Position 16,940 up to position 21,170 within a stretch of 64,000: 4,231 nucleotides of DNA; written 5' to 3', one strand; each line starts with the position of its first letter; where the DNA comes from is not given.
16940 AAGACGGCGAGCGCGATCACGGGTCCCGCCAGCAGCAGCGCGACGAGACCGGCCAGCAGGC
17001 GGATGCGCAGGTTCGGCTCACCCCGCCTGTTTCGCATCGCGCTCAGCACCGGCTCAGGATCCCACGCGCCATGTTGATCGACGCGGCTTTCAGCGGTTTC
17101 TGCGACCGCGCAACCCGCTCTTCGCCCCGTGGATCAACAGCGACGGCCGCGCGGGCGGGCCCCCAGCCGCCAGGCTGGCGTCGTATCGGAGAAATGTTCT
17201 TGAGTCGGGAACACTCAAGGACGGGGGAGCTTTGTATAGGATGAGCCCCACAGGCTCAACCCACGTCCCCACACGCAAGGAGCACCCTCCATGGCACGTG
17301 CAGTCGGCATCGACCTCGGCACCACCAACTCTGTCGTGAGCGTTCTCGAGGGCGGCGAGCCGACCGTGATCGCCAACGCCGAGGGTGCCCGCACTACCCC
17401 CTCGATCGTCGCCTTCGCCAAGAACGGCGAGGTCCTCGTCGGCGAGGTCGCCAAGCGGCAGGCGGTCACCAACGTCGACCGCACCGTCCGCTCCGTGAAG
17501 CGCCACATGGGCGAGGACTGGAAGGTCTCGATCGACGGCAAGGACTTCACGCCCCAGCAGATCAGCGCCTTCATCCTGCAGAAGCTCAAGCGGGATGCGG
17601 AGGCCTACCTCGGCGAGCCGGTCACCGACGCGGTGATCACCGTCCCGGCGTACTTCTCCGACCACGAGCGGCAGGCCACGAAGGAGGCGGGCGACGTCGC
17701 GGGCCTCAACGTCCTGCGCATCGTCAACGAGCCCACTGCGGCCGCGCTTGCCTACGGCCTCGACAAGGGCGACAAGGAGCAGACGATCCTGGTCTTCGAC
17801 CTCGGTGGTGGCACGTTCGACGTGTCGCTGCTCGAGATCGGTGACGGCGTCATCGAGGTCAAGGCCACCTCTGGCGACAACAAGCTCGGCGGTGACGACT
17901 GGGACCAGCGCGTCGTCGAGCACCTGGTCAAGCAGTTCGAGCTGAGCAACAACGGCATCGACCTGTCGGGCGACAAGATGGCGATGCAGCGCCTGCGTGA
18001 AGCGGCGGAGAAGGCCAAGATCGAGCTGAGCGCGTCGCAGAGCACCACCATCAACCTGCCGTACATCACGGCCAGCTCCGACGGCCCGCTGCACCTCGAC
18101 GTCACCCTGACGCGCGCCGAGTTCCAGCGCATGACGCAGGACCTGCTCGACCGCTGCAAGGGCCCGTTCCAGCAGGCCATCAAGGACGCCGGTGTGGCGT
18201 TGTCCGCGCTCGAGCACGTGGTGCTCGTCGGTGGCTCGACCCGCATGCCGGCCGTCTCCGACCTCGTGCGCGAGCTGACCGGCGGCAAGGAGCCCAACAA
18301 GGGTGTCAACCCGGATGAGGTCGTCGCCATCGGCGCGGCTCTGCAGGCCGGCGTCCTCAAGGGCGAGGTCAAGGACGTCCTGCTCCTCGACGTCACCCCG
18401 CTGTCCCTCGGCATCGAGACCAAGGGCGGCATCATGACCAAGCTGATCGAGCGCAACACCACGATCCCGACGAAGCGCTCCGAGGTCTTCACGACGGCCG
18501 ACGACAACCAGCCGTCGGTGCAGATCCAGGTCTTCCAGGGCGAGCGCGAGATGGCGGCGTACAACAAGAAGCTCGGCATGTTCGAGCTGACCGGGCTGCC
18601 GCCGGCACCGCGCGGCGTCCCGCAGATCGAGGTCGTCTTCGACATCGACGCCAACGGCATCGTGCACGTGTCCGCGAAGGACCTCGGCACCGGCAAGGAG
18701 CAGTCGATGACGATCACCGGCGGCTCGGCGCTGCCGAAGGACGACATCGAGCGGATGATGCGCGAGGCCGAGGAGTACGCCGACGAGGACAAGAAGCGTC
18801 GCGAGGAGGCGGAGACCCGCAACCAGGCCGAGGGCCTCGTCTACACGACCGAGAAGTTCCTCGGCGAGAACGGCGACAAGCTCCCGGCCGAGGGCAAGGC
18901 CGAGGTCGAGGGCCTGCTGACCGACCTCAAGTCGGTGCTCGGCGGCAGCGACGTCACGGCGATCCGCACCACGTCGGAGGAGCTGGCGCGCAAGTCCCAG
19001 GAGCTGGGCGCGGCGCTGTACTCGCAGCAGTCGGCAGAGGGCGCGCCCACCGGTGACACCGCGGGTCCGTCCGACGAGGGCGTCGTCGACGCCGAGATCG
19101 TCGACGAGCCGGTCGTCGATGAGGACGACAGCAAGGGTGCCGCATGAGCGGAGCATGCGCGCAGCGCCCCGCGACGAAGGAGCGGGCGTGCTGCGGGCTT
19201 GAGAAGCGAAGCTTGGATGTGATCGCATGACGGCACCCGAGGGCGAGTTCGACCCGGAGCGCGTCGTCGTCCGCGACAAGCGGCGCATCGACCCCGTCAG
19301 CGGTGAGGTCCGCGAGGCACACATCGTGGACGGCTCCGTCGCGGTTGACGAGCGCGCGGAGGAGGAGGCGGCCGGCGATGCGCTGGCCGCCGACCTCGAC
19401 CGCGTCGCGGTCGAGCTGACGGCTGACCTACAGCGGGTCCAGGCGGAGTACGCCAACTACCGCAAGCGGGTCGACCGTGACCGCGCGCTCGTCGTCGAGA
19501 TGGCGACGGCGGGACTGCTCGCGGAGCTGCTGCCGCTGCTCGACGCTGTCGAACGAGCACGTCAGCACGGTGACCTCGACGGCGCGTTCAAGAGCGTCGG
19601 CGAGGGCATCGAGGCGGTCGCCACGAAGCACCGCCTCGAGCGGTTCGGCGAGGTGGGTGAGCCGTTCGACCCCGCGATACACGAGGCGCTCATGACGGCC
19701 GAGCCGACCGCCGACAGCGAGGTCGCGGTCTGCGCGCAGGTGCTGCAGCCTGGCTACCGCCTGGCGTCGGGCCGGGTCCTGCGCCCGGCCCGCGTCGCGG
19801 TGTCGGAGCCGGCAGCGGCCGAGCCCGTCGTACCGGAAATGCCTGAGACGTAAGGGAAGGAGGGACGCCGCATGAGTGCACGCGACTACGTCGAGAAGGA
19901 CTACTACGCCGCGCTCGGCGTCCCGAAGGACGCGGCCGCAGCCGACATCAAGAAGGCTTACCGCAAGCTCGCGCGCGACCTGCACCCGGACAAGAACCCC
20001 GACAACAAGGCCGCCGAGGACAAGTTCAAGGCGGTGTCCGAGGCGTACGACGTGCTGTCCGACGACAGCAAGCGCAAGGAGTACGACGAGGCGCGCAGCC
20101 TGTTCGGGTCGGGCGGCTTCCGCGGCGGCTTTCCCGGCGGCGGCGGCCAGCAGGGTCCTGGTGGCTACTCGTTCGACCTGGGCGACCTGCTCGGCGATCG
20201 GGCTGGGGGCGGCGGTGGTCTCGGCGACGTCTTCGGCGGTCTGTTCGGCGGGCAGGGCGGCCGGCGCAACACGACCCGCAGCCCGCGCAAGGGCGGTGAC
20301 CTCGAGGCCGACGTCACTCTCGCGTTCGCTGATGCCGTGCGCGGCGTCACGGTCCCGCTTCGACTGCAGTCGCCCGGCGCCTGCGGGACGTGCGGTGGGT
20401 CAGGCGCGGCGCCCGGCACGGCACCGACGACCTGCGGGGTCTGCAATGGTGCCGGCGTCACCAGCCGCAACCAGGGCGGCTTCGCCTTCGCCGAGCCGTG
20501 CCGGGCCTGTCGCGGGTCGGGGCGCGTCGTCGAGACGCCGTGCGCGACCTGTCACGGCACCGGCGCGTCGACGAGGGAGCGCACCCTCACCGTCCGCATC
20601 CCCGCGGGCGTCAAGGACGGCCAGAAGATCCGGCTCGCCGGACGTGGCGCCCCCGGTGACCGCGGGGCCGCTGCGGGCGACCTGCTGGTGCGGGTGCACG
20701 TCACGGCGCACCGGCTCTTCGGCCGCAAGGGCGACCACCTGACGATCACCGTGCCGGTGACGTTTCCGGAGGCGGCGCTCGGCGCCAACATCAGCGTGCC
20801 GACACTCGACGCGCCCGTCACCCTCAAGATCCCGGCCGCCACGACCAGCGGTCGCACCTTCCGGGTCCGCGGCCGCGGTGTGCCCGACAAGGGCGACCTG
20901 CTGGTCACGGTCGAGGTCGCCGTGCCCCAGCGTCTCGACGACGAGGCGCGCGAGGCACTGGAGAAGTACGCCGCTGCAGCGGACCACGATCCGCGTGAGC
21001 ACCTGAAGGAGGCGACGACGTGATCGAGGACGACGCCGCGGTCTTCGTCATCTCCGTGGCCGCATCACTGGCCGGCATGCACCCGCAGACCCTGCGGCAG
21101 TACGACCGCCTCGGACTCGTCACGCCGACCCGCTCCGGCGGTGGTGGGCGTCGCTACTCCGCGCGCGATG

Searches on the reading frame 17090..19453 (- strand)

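Call 67: search_protein_families(library=pfam, proteins=[window:17090-19453:-], max_evalue=0.001)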
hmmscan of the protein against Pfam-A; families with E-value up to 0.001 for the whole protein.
window:17090-19453:- (787 aa): 1 family
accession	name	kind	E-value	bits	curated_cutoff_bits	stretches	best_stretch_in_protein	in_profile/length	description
PF10712.14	NAD-GH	-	3.3e-140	468.8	22.8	1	172-721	4-576/576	NAD-specific glutamate dehydrogenase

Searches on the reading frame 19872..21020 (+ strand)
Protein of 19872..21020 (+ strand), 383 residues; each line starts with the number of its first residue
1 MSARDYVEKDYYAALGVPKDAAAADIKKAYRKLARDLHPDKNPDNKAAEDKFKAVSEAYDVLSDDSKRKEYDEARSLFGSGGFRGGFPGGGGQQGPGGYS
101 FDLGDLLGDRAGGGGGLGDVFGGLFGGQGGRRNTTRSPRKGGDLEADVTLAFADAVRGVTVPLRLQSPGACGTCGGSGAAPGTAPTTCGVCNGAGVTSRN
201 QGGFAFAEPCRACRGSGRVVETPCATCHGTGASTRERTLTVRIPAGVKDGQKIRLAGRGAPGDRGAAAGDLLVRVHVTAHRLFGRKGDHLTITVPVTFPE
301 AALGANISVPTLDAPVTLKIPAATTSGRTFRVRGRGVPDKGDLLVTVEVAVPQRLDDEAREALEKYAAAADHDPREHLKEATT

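Call 67: search_protein_families(library=pfam, proteins=[window:19872-21020:+], max_evalue=0.001)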
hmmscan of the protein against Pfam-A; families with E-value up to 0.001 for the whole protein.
window:19872-21020:+ (383 aa): 3 families
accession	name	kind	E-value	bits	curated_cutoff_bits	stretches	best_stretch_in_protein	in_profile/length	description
PF01556.23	DnaJ_C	-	2e-42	145.2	26.6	1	144-352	1-152/152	DnaJ C terminal domain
PF00226.36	DnaJ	-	7.9e-26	90.4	27.8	1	10-72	1-63/63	DnaJ domain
PF00684.25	DnaJ_CXXCXGXG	-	3.5e-12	46.8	32.7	1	171-231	1-65/65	DnaJ central domain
